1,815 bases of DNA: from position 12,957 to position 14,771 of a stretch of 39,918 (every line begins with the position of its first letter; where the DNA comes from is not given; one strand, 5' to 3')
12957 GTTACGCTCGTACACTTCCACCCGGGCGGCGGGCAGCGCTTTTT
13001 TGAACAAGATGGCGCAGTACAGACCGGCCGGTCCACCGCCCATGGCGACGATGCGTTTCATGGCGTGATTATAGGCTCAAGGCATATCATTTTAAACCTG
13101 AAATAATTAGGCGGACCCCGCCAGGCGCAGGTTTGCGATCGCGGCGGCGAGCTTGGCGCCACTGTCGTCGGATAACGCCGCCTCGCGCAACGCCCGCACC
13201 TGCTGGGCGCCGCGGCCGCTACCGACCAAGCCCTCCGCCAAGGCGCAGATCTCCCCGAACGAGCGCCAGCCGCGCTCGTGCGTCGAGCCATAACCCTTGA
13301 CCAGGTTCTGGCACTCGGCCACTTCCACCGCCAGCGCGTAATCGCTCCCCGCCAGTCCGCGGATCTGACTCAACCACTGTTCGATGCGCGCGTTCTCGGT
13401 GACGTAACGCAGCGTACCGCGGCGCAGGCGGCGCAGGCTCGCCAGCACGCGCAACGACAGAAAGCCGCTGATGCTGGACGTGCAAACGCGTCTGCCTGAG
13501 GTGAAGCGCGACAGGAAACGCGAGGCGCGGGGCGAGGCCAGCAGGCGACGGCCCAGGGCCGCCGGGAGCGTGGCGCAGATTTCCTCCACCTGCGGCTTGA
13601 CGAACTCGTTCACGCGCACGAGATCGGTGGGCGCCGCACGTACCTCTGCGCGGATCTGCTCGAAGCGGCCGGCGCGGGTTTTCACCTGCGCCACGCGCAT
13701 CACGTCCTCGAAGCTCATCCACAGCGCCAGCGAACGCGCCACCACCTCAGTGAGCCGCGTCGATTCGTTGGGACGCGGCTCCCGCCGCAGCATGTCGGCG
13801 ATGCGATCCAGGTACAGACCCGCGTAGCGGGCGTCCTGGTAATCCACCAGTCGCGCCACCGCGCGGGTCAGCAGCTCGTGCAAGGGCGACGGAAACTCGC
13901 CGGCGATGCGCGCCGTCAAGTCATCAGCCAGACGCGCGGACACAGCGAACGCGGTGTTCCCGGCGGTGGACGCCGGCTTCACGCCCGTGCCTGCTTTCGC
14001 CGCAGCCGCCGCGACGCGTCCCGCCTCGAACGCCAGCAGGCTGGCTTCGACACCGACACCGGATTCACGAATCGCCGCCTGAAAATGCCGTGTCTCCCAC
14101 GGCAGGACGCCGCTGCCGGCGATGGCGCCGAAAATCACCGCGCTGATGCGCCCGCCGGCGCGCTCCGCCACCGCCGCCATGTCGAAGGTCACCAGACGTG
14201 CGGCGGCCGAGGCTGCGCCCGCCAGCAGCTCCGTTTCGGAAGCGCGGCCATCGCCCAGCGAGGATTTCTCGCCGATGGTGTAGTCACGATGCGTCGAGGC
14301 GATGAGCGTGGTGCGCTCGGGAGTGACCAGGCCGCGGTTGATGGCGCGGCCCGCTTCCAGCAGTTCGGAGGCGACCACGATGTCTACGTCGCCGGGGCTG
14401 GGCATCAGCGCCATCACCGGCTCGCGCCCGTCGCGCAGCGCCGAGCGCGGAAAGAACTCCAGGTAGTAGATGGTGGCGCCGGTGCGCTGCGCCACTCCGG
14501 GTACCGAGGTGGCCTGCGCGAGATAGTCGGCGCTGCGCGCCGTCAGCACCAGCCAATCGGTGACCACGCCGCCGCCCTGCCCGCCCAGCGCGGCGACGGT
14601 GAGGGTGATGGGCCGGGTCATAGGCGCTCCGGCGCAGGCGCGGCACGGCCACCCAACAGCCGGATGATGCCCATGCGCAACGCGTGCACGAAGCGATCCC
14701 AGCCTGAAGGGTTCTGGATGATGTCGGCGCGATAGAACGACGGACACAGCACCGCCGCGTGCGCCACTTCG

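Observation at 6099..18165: Aryl-CoA catabolic supra-operon headed by a 2-oxoacid:ferredoxin oxidoreductase instead of an aryl-CoA ligase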

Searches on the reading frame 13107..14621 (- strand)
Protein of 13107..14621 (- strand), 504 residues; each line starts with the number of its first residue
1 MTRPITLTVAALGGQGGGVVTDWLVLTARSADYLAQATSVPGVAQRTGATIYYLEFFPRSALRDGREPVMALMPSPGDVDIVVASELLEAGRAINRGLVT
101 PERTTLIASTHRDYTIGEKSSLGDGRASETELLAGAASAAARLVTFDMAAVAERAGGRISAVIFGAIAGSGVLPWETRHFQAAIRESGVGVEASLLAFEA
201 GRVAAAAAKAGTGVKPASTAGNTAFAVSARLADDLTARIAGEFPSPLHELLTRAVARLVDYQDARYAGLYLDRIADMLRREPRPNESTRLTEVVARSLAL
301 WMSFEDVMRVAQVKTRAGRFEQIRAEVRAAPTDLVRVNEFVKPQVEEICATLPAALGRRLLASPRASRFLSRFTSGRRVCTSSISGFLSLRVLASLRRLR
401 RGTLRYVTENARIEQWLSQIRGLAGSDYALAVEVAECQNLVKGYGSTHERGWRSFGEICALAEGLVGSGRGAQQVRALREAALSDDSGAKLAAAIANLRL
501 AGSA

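Call 7: search_protein_families(library=pfam, proteins=[window:13107-14621:-])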
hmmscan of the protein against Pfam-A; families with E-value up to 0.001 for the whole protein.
window:13107-14621:- (504 aa): 2 families
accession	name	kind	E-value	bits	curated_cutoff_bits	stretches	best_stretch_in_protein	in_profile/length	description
PF20169.3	DUF6537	-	4.9e-45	154.3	27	1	247-457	1-199/203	Family of unknown function (DUF6537)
PF01558.24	POR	-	1e-10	42.5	27.4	1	13-202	1-172/173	Pyruvate ferredoxin/flavodoxin oxidoreductase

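Call 8: search_protein_families(library=ncbifam, proteins=[window:13107-14621:-])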
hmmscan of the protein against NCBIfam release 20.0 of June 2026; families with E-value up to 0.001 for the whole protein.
window:13107-14621:- (504 aa): 10 families
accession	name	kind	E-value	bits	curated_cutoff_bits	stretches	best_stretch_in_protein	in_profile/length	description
NF006179.0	PRK08312.1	subfamily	1.1e-190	635.1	348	1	2-499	9-509/514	indolepyruvate oxidoreductase subunit beta family protein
NF009589.0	PRK13030.1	subfamily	1.5e-27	95.7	816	1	3-449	727-1140/1170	indolepyruvate ferredoxin oxidoreductase family protein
NF009588.0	PRK13029.1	subfamily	3e-21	75.1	952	1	2-449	742-1159/1196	indolepyruvate ferredoxin oxidoreductase family protein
NF005322.0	PRK06853.1-2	equivalog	4.5e-08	33.1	237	1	7-208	8-196/197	indolepyruvate oxidoreductase subunit beta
TIGR03334.1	IOR_beta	equivalog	2.4e-07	30.9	205.8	1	7-202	3-188/189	indolepyruvate ferredoxin oxidoreductase subunit beta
NF005329.0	PRK06853.2-4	equivalog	2e-05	24.9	267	0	8-84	5-78/175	indolepyruvate oxidoreductase subunit beta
NF005326.0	PRK06853.1-6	equivalog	8.9e-05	22.4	348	1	8-201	7-192/202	indolepyruvate oxidoreductase subunit beta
NF005325.0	PRK06853.1-5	equivalog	0.00015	21.6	230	1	7-202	6-188/192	indolepyruvate oxidoreductase subunit beta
NF005323.0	PRK06853.1-3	equivalog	0.00016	21.7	238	1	5-203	7-193/197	indolepyruvate oxidoreductase subunit beta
NF004917.0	PRK06274.1-3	equivalog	0.00018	21.5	284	1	8-182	6-168/203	indolepyruvate oxidoreductase subunit beta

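Call 27: find_homologous_proteins(query=window:13107-14621:-, max_evalue=1e-20)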
Query window:13107-14621:- (504 aa): 7871 proteins with E <= 1e-20 among 8000 candidates; the best 120 are listed.
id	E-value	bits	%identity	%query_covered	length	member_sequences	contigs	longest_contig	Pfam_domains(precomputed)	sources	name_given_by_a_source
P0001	0.0e+0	1062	100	100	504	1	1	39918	PF01558.26,PF20169.4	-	-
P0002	6.1e-230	782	76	99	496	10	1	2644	PF01558.26,PF20169.4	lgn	-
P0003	1.8e-229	781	76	99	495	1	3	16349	PF01558.26,PF20169.4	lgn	-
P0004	4.7e-220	750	71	99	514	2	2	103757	PF01558.26,PF20169.4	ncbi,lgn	-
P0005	4.1e-219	746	73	99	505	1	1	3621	PF01558.26,PF20169.4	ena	-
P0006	2.4e-218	744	71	100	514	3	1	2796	PF01558.26,PF20169.4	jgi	jgi:indolepyruvate ferredoxin oxidoreductase, beta subunit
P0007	1.4e-216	738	70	100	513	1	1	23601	PF01558.26,PF20169.4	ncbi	-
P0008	4.4e-215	733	70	100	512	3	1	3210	PF01558.26,PF20169.4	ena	-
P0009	4.2e-213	727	70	100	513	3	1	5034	PF01558.26,PF20169.4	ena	-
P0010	6.8e-211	719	70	99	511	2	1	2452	PF01558.26,PF20169.4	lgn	-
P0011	4.9e-200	684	68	100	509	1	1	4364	PF01558.26,PF20169.4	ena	-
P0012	1.1e-199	682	69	100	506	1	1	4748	PF01558.26,PF20169.4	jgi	jgi:indolepyruvate ferredoxin oxidoreductase beta subunit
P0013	4.1e-199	681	67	99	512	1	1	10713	PF01558.26,PF20169.4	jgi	jgi:indolepyruvate ferredoxin oxidoreductase beta subunit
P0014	1.4e-198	679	66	100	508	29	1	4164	PF01558.26,PF20169.4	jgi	jgi:indolepyruvate ferredoxin oxidoreductase beta subunit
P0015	1.5e-198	679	68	94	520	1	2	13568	PF01558.26,PF20169.4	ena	-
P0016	1.9e-198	678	67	100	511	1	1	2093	PF01558.26,PF20169.4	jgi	jgi:indolepyruvate ferredoxin oxidoreductase beta subunit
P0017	2.2e-198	678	65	99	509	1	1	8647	PF01558.26,PF20169.4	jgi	jgi:indolepyruvate ferredoxin oxidoreductase, beta subunit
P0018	2.8e-198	678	65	100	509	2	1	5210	PF01558.26,PF20169.4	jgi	jgi:indolepyruvate ferredoxin oxidoreductase, beta subunit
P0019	3.2e-197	674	65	99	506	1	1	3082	PF01558.26,PF20169.4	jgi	jgi:indolepyruvate ferredoxin oxidoreductase, beta subunit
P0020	3.3e-197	674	66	99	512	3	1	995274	PF01558.26,PF20169.4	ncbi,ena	-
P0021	6.6e-197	673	66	100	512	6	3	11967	PF01558.26,PF20169.4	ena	-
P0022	2.1e-196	672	67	99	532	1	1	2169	PF01558.26,PF20169.4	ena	-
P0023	1.3e-195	669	66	99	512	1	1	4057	PF01558.26,PF20169.4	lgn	-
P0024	1.7e-195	669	66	99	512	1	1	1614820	PF01558.26,PF20169.4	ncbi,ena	-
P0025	2.2e-195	668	66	99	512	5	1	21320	PF01558.26,PF20169.4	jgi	jgi:indolepyruvate ferredoxin oxidoreductase, beta subunit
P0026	2.7e-195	668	66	100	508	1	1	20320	PF01558.26,PF20169.4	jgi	jgi:indolepyruvate ferredoxin oxidoreductase beta subunit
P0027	3.2e-195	668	65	99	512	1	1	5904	PF01558.26,PF20169.4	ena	-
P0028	3.8e-195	667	65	99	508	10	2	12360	PF01558.26,PF20169.4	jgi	jgi:indolepyruvate ferredoxin oxidoreductase, beta subunit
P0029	5.9e-195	667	66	99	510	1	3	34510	PF01558.26,PF20169.4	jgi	jgi:indolepyruvate ferredoxin oxidoreductase beta subunit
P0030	7.9e-195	666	66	99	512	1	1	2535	PF01558.26,PF20169.4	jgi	jgi:indolepyruvate ferredoxin oxidoreductase, beta subunit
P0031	1.3e-194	666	65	98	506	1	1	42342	PF01558.26,PF20169.4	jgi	jgi:indolepyruvate ferredoxin oxidoreductase, beta subunit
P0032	1.4e-194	666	66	98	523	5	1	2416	PF01558.26,PF20169.4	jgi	jgi:indolepyruvate ferredoxin oxidoreductase, beta subunit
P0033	1.8e-194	665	66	100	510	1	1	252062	PF01558.26,PF20169.4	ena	-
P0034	1.8e-194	665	66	99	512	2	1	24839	PF01558.26,PF20169.4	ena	-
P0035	2.1e-194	665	67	98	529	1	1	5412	PF01558.26,PF20169.4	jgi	jgi:indolepyruvate ferredoxin oxidoreductase, beta subunit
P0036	2.2e-194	665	66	99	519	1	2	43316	PF01558.26,PF20169.4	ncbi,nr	ncbi:MAG: indolepyruvate oxidoreductase subunit beta family protein [Pseudomonadota bacterium]|nr:in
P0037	2.7e-194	665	66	99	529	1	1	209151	PF01558.26,PF20169.4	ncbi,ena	-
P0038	2.8e-194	665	66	99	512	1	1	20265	PF01558.26,PF20169.4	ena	-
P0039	2.8e-194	665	66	99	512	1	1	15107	PF01558.26,PF20169.4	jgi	-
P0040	3.5e-194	664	66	99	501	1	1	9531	PF01558.26,PF20169.4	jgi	jgi:indolepyruvate ferredoxin oxidoreductase, beta subunit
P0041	3.6e-194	664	66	99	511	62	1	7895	PF01558.26,PF20169.4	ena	-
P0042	4.0e-194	664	65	100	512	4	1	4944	PF01558.26,PF20169.4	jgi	jgi:indolepyruvate ferredoxin oxidoreductase beta subunit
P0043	4.0e-194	664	65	99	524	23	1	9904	PF01558.26,PF20169.4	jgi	jgi:indolepyruvate ferredoxin oxidoreductase, beta subunit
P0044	4.2e-194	664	66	99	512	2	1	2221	PF01558.26,PF20169.4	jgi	jgi:indolepyruvate ferredoxin oxidoreductase, beta subunit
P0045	4.2e-194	664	66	98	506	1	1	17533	PF01558.26,PF20169.4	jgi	jgi:indolepyruvate ferredoxin oxidoreductase, beta subunit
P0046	4.6e-194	664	66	100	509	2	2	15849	PF01558.26,PF20169.4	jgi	jgi:indolepyruvate ferredoxin oxidoreductase beta subunit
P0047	4.8e-194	664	66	99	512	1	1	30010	PF01558.26,PF20169.4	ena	-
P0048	8.2e-194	663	66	99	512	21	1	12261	PF01558.26,PF20169.4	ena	-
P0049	1.0e-193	663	65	99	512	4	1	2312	PF01558.26,PF20169.4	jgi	jgi:indolepyruvate ferredoxin oxidoreductase, beta subunit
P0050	1.2e-193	662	66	99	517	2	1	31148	PF01558.26,PF20169.4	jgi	jgi:indolepyruvate ferredoxin oxidoreductase beta subunit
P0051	1.9e-193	662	66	99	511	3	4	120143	PF01558.26,PF20169.4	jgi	jgi:indolepyruvate ferredoxin oxidoreductase beta subunit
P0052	2.2e-193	662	66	98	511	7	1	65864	PF01558.26,PF20169.4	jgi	jgi:indolepyruvate ferredoxin oxidoreductase, beta subunit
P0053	2.4e-193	662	65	98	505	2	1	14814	PF01558.26,PF20169.4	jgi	jgi:indolepyruvate ferredoxin oxidoreductase beta subunit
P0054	2.8e-193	661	66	99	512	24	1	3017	PF01558.26,PF20169.4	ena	-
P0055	2.8e-193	661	66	99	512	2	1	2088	PF01558.26,PF20169.4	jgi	jgi:indolepyruvate ferredoxin oxidoreductase, beta subunit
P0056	2.9e-193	661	65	98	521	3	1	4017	PF01558.26,PF20169.4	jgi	jgi:indolepyruvate ferredoxin oxidoreductase, beta subunit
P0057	3.0e-193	661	67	99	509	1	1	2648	PF01558.26,PF20169.4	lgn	-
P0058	3.2e-193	661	65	98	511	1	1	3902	PF01558.26,PF20169.4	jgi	jgi:indolepyruvate ferredoxin oxidoreductase beta subunit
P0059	3.4e-193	661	66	100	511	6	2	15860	PF01558.26,PF20169.4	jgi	-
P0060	3.6e-193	661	66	99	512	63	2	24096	PF01558.26,PF20169.4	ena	-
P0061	4.6e-193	661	66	99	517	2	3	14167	PF01558.26,PF20169.4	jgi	jgi:indolepyruvate ferredoxin oxidoreductase beta subunit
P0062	6.8e-193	660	65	98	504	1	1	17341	PF01558.26,PF20169.4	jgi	jgi:indolepyruvate ferredoxin oxidoreductase beta subunit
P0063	7.6e-193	660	66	99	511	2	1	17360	PF01558.26,PF20169.4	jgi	jgi:indolepyruvate ferredoxin oxidoreductase, beta subunit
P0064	9.2e-193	660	65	99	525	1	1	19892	PF01558.26,PF20169.4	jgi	jgi:indolepyruvate ferredoxin oxidoreductase, beta subunit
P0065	1.3e-192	659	65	99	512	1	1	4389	PF01558.26,PF20169.4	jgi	jgi:indolepyruvate ferredoxin oxidoreductase, beta subunit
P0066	1.3e-192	659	64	99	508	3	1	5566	PF01558.26,PF20169.4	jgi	jgi:indolepyruvate ferredoxin oxidoreductase, beta subunit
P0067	1.6e-192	659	65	100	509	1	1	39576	PF01558.26,PF20169.4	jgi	jgi:indolepyruvate ferredoxin oxidoreductase beta subunit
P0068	1.9e-192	659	64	98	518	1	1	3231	PF01558.26,PF20169.4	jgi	jgi:indolepyruvate ferredoxin oxidoreductase beta subunit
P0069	2.1e-192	658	65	100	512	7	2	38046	PF01558.26,PF20169.4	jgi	jgi:indolepyruvate ferredoxin oxidoreductase beta subunit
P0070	2.2e-192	658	65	100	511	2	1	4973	PF01558.26,PF20169.4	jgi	jgi:indolepyruvate ferredoxin oxidoreductase beta subunit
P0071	2.5e-192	658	65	99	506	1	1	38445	PF01558.26,PF20169.4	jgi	jgi:indolepyruvate ferredoxin oxidoreductase, beta subunit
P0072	2.7e-192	658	66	98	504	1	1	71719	PF01558.26,PF20169.4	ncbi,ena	-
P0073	2.9e-192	658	66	99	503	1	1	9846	PF01558.26,PF20169.4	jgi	jgi:indolepyruvate ferredoxin oxidoreductase, beta subunit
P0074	3.3e-192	658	65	99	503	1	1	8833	PF01558.26,PF20169.4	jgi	jgi:indolepyruvate ferredoxin oxidoreductase, beta subunit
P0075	5.5e-192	657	64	99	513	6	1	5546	PF01558.26,PF20169.4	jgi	jgi:indolepyruvate ferredoxin oxidoreductase, beta subunit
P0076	6.0e-192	657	65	100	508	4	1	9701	PF01558.26,PF20169.4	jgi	jgi:indolepyruvate ferredoxin oxidoreductase, beta subunit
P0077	6.6e-192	657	65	100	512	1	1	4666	PF01558.26,PF20169.4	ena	-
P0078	8.4e-192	656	63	100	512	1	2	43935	PF01558.26,PF20169.4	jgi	jgi:indolepyruvate ferredoxin oxidoreductase, beta subunit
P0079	8.6e-192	656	66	99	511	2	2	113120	PF01558.26,PF20169.4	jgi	jgi:indolepyruvate ferredoxin oxidoreductase beta subunit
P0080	1.2e-191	656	65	98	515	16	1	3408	PF01558.26,PF20169.4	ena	-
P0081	1.3e-191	656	65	99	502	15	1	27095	PF01558.26,PF20169.4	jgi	jgi:indolepyruvate ferredoxin oxidoreductase, beta subunit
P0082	1.4e-191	656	66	98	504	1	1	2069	PF01558.26,PF20169.4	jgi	jgi:indolepyruvate ferredoxin oxidoreductase beta subunit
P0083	1.7e-191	655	65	99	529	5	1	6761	PF01558.26,PF20169.4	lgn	-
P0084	1.8e-191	655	65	99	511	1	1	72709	PF01558.26,PF20169.4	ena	-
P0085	1.9e-191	655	65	99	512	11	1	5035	PF01558.26,PF20169.4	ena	-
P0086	2.0e-191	655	65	100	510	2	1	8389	PF01558.26,PF20169.4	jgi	jgi:indolepyruvate ferredoxin oxidoreductase, beta subunit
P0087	2.5e-191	655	66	97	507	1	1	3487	PF01558.26,PF20169.4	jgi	jgi:indolepyruvate ferredoxin oxidoreductase, beta subunit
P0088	2.8e-191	655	65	99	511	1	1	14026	PF01558.26,PF20169.4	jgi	-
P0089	3.0e-191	655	64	100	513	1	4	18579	PF01558.26,PF20169.4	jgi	jgi:indolepyruvate ferredoxin oxidoreductase, beta subunit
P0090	3.1e-191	655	65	100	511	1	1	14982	PF01558.26,PF20169.4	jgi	jgi:indolepyruvate ferredoxin oxidoreductase, beta subunit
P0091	3.8e-191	654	65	97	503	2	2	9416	PF01558.26,PF20169.4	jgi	jgi:indolepyruvate ferredoxin oxidoreductase beta subunit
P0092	4.0e-191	654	65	99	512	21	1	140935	PF01558.26,PF20169.4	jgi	jgi:indolepyruvate ferredoxin oxidoreductase, beta subunit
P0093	4.4e-191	654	64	100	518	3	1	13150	PF01558.26,PF20169.4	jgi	jgi:indolepyruvate ferredoxin oxidoreductase, beta subunit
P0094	4.6e-191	654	65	99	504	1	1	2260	PF01558.26,PF20169.4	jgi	jgi:indolepyruvate ferredoxin oxidoreductase beta subunit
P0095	5.0e-191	654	66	99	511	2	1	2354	PF01558.26,PF20169.4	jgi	jgi:indolepyruvate ferredoxin oxidoreductase, beta subunit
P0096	5.2e-191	654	66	98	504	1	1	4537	PF01558.26,PF20169.4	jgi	-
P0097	5.3e-191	654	66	99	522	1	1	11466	PF01558.26,PF20169.4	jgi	jgi:indolepyruvate ferredoxin oxidoreductase beta subunit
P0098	6.3e-191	654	66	98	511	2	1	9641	PF01558.26,PF20169.4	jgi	jgi:indolepyruvate ferredoxin oxidoreductase, beta subunit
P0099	8.3e-191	653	65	99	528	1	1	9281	PF01558.26,PF20169.4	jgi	jgi:indolepyruvate ferredoxin oxidoreductase beta subunit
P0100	9.3e-191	653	66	98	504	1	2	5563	PF01558.26,PF20169.4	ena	-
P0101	1.2e-190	653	64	100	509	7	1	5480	PF01558.26,PF20169.4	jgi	jgi:indolepyruvate ferredoxin oxidoreductase beta subunit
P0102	1.3e-190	652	65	99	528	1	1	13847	PF01558.26,PF20169.4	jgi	jgi:indolepyruvate ferredoxin oxidoreductase, beta subunit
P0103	1.3e-190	652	65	99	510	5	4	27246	PF01558.26,PF20169.4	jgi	jgi:indolepyruvate ferredoxin oxidoreductase beta subunit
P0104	1.6e-190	652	66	98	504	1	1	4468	PF01558.26,PF20169.4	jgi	jgi:indolepyruvate ferredoxin oxidoreductase beta subunit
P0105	1.6e-190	652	65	99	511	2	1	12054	PF01558.26,PF20169.4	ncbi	-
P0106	1.7e-190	652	65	98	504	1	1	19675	PF01558.26,PF20169.4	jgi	jgi:indolepyruvate ferredoxin oxidoreductase beta subunit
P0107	2.6e-190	652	64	99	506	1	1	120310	PF01558.26,PF20169.4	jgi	jgi:indolepyruvate ferredoxin oxidoreductase beta subunit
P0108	3.6e-190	651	64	98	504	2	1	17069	PF01558.26,PF20169.4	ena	-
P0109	6.3e-190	650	65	99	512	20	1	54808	PF01558.26,PF20169.4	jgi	-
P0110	7.2e-190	650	64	99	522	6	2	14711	PF01558.26,PF20169.4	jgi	jgi:indolepyruvate ferredoxin oxidoreductase beta subunit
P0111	7.5e-190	650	64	99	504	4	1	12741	PF01558.26,PF20169.4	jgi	jgi:indolepyruvate ferredoxin oxidoreductase beta subunit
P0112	7.5e-190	650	64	100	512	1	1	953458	PF01558.26,PF20169.4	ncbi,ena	-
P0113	8.6e-190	650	65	100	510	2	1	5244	PF01558.26,PF20169.4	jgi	jgi:indolepyruvate ferredoxin oxidoreductase, beta subunit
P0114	1.2e-189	649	66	99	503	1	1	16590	PF01558.26,PF20169.4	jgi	jgi:indolepyruvate ferredoxin oxidoreductase, beta subunit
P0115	1.6e-189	649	65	99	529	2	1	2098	PF01558.26,PF20169.4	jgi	jgi:indolepyruvate ferredoxin oxidoreductase, beta subunit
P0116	1.8e-189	649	64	100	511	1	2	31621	PF01558.26,PF20169.4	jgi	jgi:indolepyruvate ferredoxin oxidoreductase, beta subunit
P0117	2.2e-189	648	65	98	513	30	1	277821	PF01558.26,PF20169.4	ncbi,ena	-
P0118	2.2e-189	648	65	99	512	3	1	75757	PF01558.26,PF20169.4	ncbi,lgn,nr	ncbi:MAG TPA: indolepyruvate oxidoreductase subunit beta family protein [Steroidobacteraceae bacteri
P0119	2.8e-189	648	65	98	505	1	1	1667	PF01558.26,PF20169.4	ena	-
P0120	3.3e-189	648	64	100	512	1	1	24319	PF01558.26,PF20169.4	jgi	jgi:indolepyruvate ferredoxin oxidoreductase beta subunit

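Call 28: find_encoding_contigs(protein=P0003, flank=10000, max_places=3)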
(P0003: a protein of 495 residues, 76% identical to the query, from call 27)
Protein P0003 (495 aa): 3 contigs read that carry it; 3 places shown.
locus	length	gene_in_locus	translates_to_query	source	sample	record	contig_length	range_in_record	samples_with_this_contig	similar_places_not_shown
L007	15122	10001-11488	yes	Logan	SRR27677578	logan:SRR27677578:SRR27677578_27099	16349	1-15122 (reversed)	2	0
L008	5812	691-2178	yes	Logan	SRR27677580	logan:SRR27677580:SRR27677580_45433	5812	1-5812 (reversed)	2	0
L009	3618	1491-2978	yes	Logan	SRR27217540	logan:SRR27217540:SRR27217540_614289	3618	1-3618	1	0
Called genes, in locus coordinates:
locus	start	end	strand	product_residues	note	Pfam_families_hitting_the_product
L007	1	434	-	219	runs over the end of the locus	-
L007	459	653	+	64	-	-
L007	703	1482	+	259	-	PF13847:Methyltransf_31 (faint)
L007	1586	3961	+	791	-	-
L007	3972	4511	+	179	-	-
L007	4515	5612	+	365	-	PF00355:Rieske, PF19112:VanA_C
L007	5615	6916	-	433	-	PF01244:Peptidase_M19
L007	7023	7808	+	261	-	PF04199:Cyclase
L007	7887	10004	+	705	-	PF02775:TPP_enzyme_C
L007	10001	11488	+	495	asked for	PF01558:POR, PF20169:DUF6537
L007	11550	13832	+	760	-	PF01494:FAD_binding_3, PF00724:Oxidored_FMN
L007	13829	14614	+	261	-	PF00106:adh_short, PF08659:KR, PF13561:adh_short_C2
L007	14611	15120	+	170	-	?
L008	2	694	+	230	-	?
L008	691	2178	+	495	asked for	PF01558:POR, PF20169:DUF6537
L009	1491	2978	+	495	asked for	PF01558:POR, PF20169:DUF6537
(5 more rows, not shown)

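Call 29: find_encoding_contigs(protein=P0004, flank=10000, max_places=3)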
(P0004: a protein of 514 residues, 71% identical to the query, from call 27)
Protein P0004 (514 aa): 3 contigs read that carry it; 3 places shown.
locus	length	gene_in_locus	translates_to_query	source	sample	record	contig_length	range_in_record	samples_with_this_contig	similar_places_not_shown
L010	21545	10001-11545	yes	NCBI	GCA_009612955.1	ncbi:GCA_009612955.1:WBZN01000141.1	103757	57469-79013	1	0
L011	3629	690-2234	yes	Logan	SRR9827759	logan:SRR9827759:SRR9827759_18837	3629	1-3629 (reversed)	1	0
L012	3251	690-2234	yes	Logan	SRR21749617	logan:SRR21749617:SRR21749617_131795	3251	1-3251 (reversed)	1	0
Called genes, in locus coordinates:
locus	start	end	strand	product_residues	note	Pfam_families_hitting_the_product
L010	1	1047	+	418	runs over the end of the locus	PF00083:Sugar_tr, PF07690:MFS_1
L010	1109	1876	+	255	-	-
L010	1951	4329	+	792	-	-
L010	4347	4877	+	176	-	-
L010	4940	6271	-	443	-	PF01244:Peptidase_M19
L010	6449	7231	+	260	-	PF04199:Cyclase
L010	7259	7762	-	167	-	PF01978:TrmB (faint), PF01047:MarR, PF12802:MarR_2, PF13463:HTH_27, PF25212:HVO_A0114 (faint), PF01325:Fe_dep_repress (weak), PF09339:HTH_IclR (faint)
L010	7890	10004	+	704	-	PF02775:TPP_enzyme_C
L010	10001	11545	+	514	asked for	PF01558:POR, PF20169:DUF6537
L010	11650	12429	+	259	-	PF00106:adh_short, PF08659:KR, PF13561:adh_short_C2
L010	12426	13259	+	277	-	PF00378:ECH_1, PF16113:ECH_2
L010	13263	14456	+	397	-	PF02771:Acyl-CoA_dh_N, PF02770:Acyl-CoA_dh_M, PF00441:Acyl-CoA_dh_1, PF08028:Acyl-CoA_dh_2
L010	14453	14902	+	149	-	PF01042:Ribonuc_L-PSP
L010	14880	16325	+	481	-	PF00724:Oxidored_FMN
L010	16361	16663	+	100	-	PF02599:CsrA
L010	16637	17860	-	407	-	PF02515:CoA_transf_3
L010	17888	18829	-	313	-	PF00135:COesterase, PF20434:BD-FAE, PF07859:Abhydrolase_3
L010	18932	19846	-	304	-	PF00491:Arginase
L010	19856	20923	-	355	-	PF02423:OCD_Mu_crystall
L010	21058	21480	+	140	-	PF08279:HTH_11 (weak), PF13404:HTH_AsnC-type, PF13412:HTH_24, PF01037:AsnC_trans_reg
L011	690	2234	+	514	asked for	PF01558:POR, PF20169:DUF6537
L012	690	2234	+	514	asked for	PF01558:POR, PF20169:DUF6537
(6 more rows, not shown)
